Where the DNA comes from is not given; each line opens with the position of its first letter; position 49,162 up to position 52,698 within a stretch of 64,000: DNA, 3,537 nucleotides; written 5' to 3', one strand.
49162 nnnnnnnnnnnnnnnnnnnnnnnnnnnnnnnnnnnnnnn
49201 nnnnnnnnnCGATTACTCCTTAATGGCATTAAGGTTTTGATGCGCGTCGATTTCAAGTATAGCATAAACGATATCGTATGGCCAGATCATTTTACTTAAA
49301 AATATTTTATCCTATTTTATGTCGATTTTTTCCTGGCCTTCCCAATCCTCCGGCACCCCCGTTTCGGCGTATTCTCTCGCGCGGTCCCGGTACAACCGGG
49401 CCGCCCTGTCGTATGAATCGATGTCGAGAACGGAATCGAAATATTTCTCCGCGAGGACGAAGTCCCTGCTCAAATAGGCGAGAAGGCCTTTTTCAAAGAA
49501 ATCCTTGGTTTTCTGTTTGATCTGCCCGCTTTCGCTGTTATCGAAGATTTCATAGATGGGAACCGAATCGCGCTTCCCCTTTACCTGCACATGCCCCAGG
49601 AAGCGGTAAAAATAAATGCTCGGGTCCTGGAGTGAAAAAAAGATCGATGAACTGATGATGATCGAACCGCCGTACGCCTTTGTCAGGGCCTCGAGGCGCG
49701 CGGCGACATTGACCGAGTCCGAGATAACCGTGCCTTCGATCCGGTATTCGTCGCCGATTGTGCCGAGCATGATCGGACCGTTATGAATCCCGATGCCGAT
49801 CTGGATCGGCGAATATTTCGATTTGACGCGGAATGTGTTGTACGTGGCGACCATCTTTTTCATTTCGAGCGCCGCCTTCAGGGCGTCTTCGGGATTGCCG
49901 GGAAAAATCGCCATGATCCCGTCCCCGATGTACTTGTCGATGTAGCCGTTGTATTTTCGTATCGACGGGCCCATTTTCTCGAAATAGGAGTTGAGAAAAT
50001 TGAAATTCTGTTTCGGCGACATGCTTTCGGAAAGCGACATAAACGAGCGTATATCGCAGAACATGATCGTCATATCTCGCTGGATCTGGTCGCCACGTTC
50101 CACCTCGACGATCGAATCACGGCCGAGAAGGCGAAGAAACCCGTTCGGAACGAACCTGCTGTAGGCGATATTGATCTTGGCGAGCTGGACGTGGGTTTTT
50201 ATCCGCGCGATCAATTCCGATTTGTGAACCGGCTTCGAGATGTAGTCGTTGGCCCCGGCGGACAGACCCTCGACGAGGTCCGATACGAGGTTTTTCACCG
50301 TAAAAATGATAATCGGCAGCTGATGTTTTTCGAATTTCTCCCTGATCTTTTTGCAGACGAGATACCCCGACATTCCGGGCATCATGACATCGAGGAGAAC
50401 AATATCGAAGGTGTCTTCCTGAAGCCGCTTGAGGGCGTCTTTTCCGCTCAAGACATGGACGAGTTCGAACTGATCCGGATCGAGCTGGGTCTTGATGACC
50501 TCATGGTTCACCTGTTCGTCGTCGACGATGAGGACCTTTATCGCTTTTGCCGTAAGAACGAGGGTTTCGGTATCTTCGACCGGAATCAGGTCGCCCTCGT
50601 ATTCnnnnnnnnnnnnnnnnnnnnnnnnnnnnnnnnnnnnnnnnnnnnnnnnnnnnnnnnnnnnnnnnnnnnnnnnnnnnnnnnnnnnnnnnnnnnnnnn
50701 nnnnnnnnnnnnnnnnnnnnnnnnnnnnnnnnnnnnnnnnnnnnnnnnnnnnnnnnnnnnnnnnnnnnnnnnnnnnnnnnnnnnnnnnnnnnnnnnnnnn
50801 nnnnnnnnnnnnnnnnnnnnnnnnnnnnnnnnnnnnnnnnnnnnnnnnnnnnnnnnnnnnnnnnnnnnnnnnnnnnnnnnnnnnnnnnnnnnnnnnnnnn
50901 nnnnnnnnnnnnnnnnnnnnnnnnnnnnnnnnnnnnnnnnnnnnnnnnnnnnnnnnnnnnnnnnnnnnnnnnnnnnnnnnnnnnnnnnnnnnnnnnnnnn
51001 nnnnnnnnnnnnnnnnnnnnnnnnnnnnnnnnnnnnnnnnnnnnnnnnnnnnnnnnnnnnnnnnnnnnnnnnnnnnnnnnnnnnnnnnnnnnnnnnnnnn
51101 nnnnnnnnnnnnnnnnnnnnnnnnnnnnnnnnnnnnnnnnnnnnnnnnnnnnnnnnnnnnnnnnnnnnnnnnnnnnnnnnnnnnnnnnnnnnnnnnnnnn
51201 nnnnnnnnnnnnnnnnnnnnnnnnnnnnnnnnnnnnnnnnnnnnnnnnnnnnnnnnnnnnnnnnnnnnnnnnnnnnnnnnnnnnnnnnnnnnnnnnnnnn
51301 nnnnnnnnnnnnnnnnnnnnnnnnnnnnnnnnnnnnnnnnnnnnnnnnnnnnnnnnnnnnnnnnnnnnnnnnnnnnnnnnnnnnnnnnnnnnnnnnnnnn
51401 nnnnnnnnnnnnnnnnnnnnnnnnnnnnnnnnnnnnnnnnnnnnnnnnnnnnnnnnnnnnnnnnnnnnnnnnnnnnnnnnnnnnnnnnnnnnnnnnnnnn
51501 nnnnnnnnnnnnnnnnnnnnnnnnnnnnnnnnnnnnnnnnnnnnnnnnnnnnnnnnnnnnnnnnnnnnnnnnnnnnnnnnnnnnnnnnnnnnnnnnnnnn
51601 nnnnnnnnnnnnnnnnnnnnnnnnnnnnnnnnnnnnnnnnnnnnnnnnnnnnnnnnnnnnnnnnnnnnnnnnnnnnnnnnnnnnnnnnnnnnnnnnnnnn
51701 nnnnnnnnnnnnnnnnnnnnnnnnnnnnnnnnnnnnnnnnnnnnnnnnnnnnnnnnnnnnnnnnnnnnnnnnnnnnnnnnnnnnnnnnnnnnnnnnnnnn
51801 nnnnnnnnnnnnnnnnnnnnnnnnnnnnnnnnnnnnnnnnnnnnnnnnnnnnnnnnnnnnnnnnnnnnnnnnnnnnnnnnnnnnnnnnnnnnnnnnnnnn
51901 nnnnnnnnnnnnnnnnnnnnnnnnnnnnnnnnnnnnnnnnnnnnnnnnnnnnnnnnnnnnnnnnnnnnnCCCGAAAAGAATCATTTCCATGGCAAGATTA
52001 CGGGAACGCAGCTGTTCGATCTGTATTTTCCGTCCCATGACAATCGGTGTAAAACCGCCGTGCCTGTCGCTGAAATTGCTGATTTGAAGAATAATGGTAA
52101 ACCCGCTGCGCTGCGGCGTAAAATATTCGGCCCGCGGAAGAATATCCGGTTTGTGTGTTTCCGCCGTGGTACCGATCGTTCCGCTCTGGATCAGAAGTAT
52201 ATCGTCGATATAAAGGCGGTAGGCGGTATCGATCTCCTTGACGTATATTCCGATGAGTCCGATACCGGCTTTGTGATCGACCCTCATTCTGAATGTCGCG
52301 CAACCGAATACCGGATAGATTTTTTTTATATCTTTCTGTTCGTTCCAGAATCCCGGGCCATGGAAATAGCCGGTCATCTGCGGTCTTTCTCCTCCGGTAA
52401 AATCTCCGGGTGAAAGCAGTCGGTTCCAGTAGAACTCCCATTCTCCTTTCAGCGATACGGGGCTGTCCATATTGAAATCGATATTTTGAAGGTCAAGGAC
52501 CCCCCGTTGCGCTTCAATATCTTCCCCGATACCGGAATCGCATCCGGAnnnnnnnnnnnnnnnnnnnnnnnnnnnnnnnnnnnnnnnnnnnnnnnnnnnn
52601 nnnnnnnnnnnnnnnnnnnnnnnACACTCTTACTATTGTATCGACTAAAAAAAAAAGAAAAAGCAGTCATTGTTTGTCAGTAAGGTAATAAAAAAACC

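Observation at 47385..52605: Orphan sugar ABC permease pair directly downstream of a 7TMR-DISM / histidine kinase / receiver / adenylate cyclase mega-protein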

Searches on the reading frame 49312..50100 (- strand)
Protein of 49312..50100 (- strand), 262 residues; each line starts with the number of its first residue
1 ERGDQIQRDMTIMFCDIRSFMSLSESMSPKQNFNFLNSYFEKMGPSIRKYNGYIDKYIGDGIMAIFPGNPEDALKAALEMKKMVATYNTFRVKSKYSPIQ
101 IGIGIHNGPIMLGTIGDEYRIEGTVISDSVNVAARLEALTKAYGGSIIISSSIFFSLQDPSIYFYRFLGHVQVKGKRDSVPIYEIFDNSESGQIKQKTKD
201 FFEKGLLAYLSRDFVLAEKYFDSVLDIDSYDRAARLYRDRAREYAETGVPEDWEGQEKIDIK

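Call 40: search_solved_structures(query=window:49312-50100:-, max_evalue=0.00001, show_alignments=2)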
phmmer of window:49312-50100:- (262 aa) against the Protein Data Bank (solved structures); distinct sequences matched with E-value up to 0.00001: 45.
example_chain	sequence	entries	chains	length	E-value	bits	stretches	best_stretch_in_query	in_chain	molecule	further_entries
2w01_A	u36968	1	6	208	4.8e-24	88.5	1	7-187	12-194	ADENYLATE CYCLASE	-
3r5g_A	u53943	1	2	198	1.3e-23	87.1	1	7-188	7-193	CyaB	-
5x4t_A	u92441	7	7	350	2.2e-23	86.3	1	11-188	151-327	Photoactivated adenylyl cyclase | Family 3 adenylate cyclase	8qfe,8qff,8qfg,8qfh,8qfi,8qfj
9f1z_A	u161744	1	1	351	2.2e-23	86.3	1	11-188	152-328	Family 3 adenylate cyclase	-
5x4u_A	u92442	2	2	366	2.4e-23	86.2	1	11-188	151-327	Photoactivated adenylyl cyclase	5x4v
6fht_A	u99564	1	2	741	2.4e-23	86.2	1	7-187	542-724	Bacteriophytochrome,Adenylate cyclase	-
4yus_A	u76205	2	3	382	2.6e-23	86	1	11-188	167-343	Family 3 adenylate cyclase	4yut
9f1w_A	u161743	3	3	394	2.8e-23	85.9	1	11-188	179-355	Family 3 adenylate cyclase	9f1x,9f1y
5mbg_A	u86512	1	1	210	3.3e-19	72.6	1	10-187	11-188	Beta subunit of photoactivated adenylyl cyclase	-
5mbj_A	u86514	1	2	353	1.3e-18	70.7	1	10-187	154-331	Beta subunit of photoactivated adenylyl cyclase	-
5m27_A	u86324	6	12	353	1.3e-18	70.7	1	10-187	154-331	Beta subunit of photoactivated adenylyl cyclase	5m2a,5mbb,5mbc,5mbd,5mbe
5mbk_A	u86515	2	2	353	1.3e-18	70.7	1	10-187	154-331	Beta subunit of photoactivated adenylyl cyclase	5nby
5mbh_A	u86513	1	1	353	1.4e-18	70.5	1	10-187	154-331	Beta subunit of photoactivated adenylyl cyclase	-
1wc0_A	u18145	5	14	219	1.3e-15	60.9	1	8-168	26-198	ADENYLATE CYCLASE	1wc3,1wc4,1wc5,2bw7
1wc1_A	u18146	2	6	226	1.7e-15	60.5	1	8-168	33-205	ADENYLATE CYCLASE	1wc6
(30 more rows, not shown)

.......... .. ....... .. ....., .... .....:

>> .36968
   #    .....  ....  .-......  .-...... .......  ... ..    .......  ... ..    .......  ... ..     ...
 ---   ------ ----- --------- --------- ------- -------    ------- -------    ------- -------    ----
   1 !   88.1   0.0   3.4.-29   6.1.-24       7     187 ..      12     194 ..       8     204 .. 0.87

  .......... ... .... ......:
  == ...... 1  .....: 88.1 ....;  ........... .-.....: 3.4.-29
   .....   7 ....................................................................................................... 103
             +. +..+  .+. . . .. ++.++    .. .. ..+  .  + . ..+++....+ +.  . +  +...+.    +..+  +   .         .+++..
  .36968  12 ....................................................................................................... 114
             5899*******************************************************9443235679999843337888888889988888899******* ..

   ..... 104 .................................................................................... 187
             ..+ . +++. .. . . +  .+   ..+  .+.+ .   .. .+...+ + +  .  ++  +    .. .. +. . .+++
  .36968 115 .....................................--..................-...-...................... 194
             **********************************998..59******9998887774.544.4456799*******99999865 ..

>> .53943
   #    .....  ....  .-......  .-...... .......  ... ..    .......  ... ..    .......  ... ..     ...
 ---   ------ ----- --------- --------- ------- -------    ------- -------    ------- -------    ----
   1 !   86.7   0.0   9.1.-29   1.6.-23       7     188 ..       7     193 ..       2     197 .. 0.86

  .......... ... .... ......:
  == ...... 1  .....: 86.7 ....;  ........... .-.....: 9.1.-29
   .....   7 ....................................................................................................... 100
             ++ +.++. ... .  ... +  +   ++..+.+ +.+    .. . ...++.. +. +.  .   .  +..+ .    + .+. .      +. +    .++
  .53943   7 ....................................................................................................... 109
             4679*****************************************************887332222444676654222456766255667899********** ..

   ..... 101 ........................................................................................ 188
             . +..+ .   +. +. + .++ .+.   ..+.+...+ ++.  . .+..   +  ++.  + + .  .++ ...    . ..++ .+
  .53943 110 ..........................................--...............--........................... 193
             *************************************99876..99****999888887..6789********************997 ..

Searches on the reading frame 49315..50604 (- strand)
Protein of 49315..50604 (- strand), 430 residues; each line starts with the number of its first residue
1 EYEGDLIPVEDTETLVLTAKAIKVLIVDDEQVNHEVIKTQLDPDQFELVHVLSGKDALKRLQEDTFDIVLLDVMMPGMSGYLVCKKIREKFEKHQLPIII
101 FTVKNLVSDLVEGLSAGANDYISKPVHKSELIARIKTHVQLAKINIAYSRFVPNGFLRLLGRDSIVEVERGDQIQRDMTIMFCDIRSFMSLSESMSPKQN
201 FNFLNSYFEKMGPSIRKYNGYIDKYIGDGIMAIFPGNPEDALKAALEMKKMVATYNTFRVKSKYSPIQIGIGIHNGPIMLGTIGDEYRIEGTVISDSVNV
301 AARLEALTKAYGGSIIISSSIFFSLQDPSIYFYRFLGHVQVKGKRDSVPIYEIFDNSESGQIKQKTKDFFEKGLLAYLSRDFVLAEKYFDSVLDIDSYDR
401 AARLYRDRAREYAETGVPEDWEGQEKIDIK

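Call 78: find_homologous_proteins(query=A4, max_evalue=1e-60)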
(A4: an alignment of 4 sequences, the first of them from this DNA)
Query A4 (4 sequences) (430 aa, profile of the alignment): 918 proteins with E <= 1e-60 among 8000 candidates; the best 120 are listed.
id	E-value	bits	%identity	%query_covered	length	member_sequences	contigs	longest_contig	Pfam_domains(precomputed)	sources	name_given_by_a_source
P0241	3.8e-246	835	91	100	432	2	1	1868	PF00211.26,PF00072.31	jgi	jgi:two-component system sensor histidine kinase ChiS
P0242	3.9e-201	686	34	94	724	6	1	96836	PF00211.26,PF00072.31,PF07719.24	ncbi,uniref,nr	ncbi:adenylate/guanylate cyclase domain-containing protein [Candidatus Albibeggiatoa sp. nov. NOAA]|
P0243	1.3e-200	685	34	93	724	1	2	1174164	PF00211.26,PF00072.31,PF07719.24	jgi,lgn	jgi:adenylate cyclase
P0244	3.9e-182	624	58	94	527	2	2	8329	PF02518.32,PF00211.26,PF00072.31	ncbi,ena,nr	ncbi:MAG TPA: response regulator [Spirochaetia bacterium]|nr:response regulator [Spirochaetia bacter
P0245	6.9e-162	557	51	97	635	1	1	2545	PF02518.32,PF00211.26,PF00072.31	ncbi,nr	ncbi:MAG: response regulator, partial [Nostoc sp. C3-bin3]|nr:response regulator [Nostoc sp. C3-bin3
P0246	4.5e-159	548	54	94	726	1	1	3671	PF02518.32,PF00512.32,PF00211.26,PF00072.31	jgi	jgi:two-component system sensor histidine kinase ChiS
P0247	9.5e-158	543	52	96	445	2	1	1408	PF00211.26,PF00072.31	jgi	jgi:two-component system sensor histidine kinase ChiS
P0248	2.4e-156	539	50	96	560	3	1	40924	PF02518.32,PF00211.26,PF00072.31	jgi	jgi:two-component system sensor histidine kinase ChiS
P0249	1.2e-155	536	51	98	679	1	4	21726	PF00211.26,PF00072.31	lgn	-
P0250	2.8e-154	532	46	92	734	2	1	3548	PF02518.32,PF00211.26,PF00072.31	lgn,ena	-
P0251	6.1e-154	531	49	99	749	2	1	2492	PF02518.32,PF00512.32,PF00211.26,PF00072.31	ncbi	-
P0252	7.4e-154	531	48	97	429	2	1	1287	PF00211.26,PF00072.31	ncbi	ncbi:MAG TPA: response regulator, partial [Phormidium sp.]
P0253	1.3e-153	530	50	95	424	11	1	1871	PF00211.26,PF00072.31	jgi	jgi:two-component system sensor histidine kinase ChiS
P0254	2.4e-153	529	50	95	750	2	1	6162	PF02518.32,PF00512.32,PF00211.26,PF00072.31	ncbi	ncbi:MAG TPA: ATP-binding protein, partial [Coleofasciculaceae cyanobacterium]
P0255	1.6e-152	526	51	95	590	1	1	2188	PF00211.26,PF00072.31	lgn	-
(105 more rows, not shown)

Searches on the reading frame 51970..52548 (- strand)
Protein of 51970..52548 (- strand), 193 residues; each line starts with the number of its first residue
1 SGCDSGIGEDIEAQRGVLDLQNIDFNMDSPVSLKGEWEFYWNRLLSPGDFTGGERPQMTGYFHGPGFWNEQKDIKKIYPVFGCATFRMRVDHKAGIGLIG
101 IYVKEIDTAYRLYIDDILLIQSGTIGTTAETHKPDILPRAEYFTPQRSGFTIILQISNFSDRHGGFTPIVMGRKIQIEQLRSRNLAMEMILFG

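Call 50: predict_structure(alignment_id=A1)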
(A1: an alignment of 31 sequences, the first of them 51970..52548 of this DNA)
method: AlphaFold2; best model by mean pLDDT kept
length: 193 residues; sequences in the alignment: 31
mean_pLDDT: 93.2   pTM: 0.89
mean pLDDT of the five models: 93.2, 93.0, 92.8, 92.6, 92.4
residues with pLDDT >= 90: 164; 70-90: 20; 50-70: 5; < 50: 4
segments of 3 or more residues with pLDDT < 50: none
pLDDT, mean of each block of 10 residues (from residue 1): 55 97 93 97 98 94 95 86 98 96 96 98 98 97 97 98 95 96 87 82
secondary structure, 60 per line:
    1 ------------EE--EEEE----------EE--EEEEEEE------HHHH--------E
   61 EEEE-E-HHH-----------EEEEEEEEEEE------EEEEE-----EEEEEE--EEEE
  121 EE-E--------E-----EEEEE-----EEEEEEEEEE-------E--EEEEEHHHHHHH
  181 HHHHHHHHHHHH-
elements in order: E17-20 E35-41 H48-51 E60-64 E82-92 E99-103 E109-114 E117-122 E139-143 E149-158 E169-173 H174-192

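Call 53: fold_search(model_id=the predicted structure, library=pdb)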
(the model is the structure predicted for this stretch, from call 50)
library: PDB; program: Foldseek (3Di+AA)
matches with E <= 10: 1856; with E <= 0.001: 176
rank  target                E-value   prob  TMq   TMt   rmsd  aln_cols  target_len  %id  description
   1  6ncx_A                6.1e-07  1.00  0.45  0.18   4.9       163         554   15  Crystal structure of GH2 beta-galacturonidase from Eisenbergiella tayi bound to galacturonate (released 2019-02-20)
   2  6ncw_A                1.1e-06  1.00  0.45  0.17   5.1       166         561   14  Crystal structure of a GH2 beta-galacturonidase from Eisenbergiella tayi bound to glycerol (released 2019-02-20)
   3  6ncx_D                1.1e-06  1.00  0.44  0.17   5.1       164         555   14  Crystal structure of GH2 beta-galacturonidase from Eisenbergiella tayi bound to galacturonate (released 2019-02-20)
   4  6ncw_C                1.3e-06  1.00  0.45  0.18   4.9       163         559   15  Crystal structure of a GH2 beta-galacturonidase from Eisenbergiella tayi bound to glycerol (released 2019-02-20)
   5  6ncw_B                2.0e-06  1.00  0.45  0.18   4.9       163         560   15  Crystal structure of a GH2 beta-galacturonidase from Eisenbergiella tayi bound to glycerol (released 2019-02-20)
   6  7vqm_A                7.2e-06  1.00  0.50  0.18   5.2       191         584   12  GH2 beta-galacturonate AqGalA in complex with galacturonide (released 2021-11-24)
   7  6u7i_A                1.1e-05  1.00  0.52  0.19   5.1       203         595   13  Faecalibacterium prausnitzii Beta-glucuronidase (released 2019-10-30)
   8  6u7i_C                1.1e-05  1.00  0.48  0.17   4.6       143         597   15  Faecalibacterium prausnitzii Beta-glucuronidase (released 2019-10-30)
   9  4jkl_A                1.1e-05  1.00  0.52  0.19   4.7       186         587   13  Crystal Structure of Streptococcus agalactiae beta-glucuronidase in space group P21212 (released 2014-09-17)
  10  8dhv_B                1.3e-05  1.00  0.49  0.17   6.6       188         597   12  Treponema lecithinolyticum beta-glucuronidase (released 2023-05-17)
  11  8e72_A                1.6e-05  1.00  0.49  0.17   4.3       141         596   16  Treponema lecithinolyticum beta-glucuronidase in complex with a ciprofloxacin-glucuronide conjugate (released 2023-06-21)
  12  8e72_B                1.7e-05  1.00  0.49  0.17   6.6       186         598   12  Treponema lecithinolyticum beta-glucuronidase in complex with a ciprofloxacin-glucuronide conjugate (released 2023-06-21)
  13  6bjw                  1.8e-05  1.00  0.52  0.19   4.7       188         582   13  Eubacterium eligens Beta-glucuronidase (released 2018-07-25)
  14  8dhv_A                1.8e-05  1.00  0.49  0.17   6.6       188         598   12  Treponema lecithinolyticum beta-glucuronidase (released 2023-05-17)
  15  5z19_C                1.8e-05  1.00  0.48  0.17   6.4       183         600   12  The crystal structure of Ruminococcus gnavus beta-glucuronidase in complex with uronic isofagomine (released 2018-12-12)
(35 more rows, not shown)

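Call 54: search_protein_families(library=pfam, proteins=[window:51970-52548:-], max_evalue=10)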
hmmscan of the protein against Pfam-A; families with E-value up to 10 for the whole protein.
window:51970-52548:- (193 aa): 0 families
